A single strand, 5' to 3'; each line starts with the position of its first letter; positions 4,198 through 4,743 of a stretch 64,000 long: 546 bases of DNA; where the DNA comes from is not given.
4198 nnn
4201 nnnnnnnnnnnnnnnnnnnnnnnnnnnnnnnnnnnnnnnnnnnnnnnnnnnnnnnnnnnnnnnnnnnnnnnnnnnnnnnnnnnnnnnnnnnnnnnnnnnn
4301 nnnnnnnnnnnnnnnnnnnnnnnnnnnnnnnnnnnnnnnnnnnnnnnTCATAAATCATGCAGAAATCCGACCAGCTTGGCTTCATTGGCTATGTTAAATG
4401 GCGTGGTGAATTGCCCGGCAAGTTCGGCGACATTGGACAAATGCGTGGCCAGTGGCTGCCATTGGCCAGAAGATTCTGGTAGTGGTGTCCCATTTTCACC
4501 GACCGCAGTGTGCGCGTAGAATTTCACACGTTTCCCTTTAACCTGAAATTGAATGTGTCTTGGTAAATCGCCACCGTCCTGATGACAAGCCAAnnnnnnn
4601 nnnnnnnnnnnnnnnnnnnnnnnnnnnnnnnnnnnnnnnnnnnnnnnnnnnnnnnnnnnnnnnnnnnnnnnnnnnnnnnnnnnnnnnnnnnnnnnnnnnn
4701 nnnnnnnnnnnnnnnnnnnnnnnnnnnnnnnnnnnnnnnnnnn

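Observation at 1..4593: Non-canonical type I-C-like CRISPR-Cas operon: cas3 stub / cas5 / cas8c / cas7 / second HD (cas3-like) gene, with no adaptation genes or array in view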

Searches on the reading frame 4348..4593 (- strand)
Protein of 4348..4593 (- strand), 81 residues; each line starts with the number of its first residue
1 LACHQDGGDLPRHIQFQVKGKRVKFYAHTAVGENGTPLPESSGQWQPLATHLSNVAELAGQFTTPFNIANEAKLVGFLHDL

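Call 8: search_protein_families(library=ncbifam, proteins=[window:4348-4593:-], max_evalue=0.01)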
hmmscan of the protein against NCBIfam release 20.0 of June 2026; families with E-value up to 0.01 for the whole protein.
window:4348-4593:- (81 aa): 1 family
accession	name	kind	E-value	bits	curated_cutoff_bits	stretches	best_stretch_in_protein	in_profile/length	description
TIGR01596.1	cas3_HD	equivalog_domain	0.0055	16.8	43.45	1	48-81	1-42/178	CRISPR-associated endonuclease Cas3''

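Call 9: search_protein_families(library=pfam, proteins=[window:4348-4593:-], max_evalue=0.01)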
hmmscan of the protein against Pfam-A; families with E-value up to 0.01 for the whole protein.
window:4348-4593:- (81 aa): 0 families

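Call 25: find_homologous_proteins(query=window:4348-4593:-, max_evalue=0.01)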
Query window:4348-4593:- (81 aa): 31 proteins with E <= 0.01 among 31 candidates.
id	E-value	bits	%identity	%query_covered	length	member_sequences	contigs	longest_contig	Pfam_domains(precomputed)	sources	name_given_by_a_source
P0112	6.9e-49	181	99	100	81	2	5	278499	-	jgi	jgi:hypothetical protein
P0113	1.1e-39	152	81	100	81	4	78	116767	-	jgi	jgi:hypothetical protein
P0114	1.6e-26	110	86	73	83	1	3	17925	-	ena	-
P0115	8.3e-23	98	78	73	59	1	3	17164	-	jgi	jgi:hypothetical protein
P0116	1.7e-22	97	75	73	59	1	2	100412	-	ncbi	-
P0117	4.4e-19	86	71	73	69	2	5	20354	-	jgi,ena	jgi:HD-GYP domain-containing protein (c-di-GMP phosphodiesterase class II)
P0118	7.3e-19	85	66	77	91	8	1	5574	-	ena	-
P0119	2.7e-18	84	82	60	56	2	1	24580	-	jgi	jgi:hypothetical protein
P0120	3.4e-17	80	70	69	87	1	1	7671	-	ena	-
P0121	8.4e-16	76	64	73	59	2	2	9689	-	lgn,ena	-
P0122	4.0e-15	74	62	74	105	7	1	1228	-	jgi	jgi:hypothetical protein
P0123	5.1e-15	73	59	73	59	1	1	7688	-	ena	-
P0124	4.9e-13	67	58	70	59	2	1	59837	-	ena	-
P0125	1.7e-12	65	61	70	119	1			PF01966.29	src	-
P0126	2.1e-12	65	59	73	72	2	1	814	-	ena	-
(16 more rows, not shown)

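Call 28: search_protein_families(library=padloc, proteins=[window:4348-4593:-], max_evalue=0.001)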
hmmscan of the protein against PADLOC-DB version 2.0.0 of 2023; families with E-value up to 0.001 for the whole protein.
window:4348-4593:- (81 aa): 3 families
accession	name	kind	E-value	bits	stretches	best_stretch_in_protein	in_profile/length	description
PDLC01766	Cas3c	-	4.2e-08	29.8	1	40-81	337-373/1009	-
PDLC01765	Cas3c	-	1.1e-07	29.2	1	18-81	6-55/612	-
PDLC01254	Cas3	-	1.6e-07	29.7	1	41-81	2-42/164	CAS-I; effector_G3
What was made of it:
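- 4348..4527 (-): cas3 5' stub. The conserved 59-codon core runs from GTG 4527 to TGA 4348; the longest ORF starts at TTG 4593. It ends LHDL*, and its stop overlaps the cas5 ATG. It is a relic of a canonical I-C cas3. PADLOC Cas3c N-terminus 4e-8 (call 28).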

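Call 42: search_protein_representatives(alignment_id=A2)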
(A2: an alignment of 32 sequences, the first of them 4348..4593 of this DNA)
Query: 32 sequences, 108 profile positions. Proteins with E-value up to 0.001 (for the whole library): 1485; up to 1e-10: 194; up to 1e-30: 2. The best 150 are listed.
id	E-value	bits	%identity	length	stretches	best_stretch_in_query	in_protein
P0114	8.1e-33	128.9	-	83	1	19-88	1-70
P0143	1.0e-30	122.1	-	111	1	19-94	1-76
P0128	1.4e-30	121.7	-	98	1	8-88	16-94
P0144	4.7e-29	116.8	-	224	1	19-92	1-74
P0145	1.7e-28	115.0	-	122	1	20-93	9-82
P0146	3.2e-27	110.9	-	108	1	14-88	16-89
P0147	3.0e-26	107.8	-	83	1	18-91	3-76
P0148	4.8e-26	107.1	-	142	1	19-94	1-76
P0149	7.0e-26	106.6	-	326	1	19-94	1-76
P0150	1.0e-25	106.0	-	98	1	16-87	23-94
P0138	1.1e-25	105.9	-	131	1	19-89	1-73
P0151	1.2e-25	105.8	-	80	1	19-87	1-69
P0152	1.3e-25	105.8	-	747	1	20-89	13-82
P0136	1.3e-25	105.7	-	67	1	19-85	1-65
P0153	1.6e-25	105.4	-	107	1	2-88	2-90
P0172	1.5e-22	95.9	-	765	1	19-94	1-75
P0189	1.1e-20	89.9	-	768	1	19-88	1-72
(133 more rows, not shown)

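Call 44: find_encoding_contigs(protein=P0152, flank=10000, max_places=3)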
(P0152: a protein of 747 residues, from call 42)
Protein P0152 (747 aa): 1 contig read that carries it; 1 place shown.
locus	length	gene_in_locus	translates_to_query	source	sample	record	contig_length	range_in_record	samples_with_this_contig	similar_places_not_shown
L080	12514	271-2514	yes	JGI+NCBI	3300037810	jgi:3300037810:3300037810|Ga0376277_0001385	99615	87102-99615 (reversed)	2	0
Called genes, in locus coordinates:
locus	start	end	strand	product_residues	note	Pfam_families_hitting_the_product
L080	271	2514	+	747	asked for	PF18019:Cas3_HD (faint), PF01966:HD (weak), PF00270:DEAD (weak), PF22590:Cas3-like_C_2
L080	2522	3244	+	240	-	PF09704:Cas_Cas5d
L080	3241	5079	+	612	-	PF09709:Cas_Csd1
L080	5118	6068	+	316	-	PF05107:Cas_Cas7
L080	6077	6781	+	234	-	PF01930:Cas_Cas4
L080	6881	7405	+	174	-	PF05635:23S_rRNA_IVP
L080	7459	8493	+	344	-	PF01867:Cas_Cas1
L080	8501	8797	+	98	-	PF09827:CRISPR_Cas2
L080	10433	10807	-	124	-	-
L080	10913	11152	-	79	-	-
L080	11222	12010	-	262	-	PF00132:Hexapep (faint), PF25087:GMPPB_C (faint), PF13720:Acetyltransf_11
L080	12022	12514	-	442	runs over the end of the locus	PF03331:LpxC, PF22817:ApeP-like, PF07977:FabA, PF22818:ApeI-like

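Call 45: find_encoding_contigs(protein=P0172, flank=10000, max_places=4)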
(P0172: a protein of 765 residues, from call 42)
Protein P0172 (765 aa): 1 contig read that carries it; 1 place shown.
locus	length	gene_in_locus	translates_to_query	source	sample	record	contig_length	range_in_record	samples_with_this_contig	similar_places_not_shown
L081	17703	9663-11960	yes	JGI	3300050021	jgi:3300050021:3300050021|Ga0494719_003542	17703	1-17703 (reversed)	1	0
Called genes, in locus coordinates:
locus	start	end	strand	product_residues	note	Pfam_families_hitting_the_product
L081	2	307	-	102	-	?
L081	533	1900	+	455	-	PF13495:Phage_int_SAM_4, PF00589:Phage_integrase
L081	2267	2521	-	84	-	-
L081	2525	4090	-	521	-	PF13559:DUF4129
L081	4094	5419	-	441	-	PF01882:DUF58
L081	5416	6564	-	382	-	PF23547:Zn_ribbon_FGT1_1 (weak), PF20030:bpMoxR, PF00004:AAA (faint), PF07726:AAA_3, PF07728:AAA_5, PF17863:AAA_lid_2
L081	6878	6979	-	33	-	-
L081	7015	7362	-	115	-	PF01253:SUI1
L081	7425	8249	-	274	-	PF00691:OmpA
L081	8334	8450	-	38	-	-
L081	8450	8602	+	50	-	-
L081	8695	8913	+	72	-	-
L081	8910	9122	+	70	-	-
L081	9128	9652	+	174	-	PF02661:Fic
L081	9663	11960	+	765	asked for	PF00270:DEAD, PF04851:ResIII (weak), PF22590:Cas3-like_C_2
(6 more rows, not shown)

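Call 46: find_encoding_contigs(protein=P0189, flank=10000, max_places=3)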
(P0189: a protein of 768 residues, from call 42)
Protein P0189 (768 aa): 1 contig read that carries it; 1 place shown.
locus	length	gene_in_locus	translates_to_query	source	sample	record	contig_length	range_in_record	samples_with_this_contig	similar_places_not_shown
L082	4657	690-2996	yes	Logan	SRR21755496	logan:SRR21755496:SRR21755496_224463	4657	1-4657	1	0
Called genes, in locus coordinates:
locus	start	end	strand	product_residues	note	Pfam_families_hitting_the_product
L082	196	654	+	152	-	-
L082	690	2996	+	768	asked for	PF01966:HD, PF00270:DEAD, PF04851:ResIII, PF22590:Cas3-like_C_2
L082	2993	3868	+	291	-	PF09704:Cas_Cas5d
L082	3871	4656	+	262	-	?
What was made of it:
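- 4348..4527 (-): The profile search also finds full-length ~750-aa Cas3 proteins (call 42), and these head canonical I-C loci (calls 44-46).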
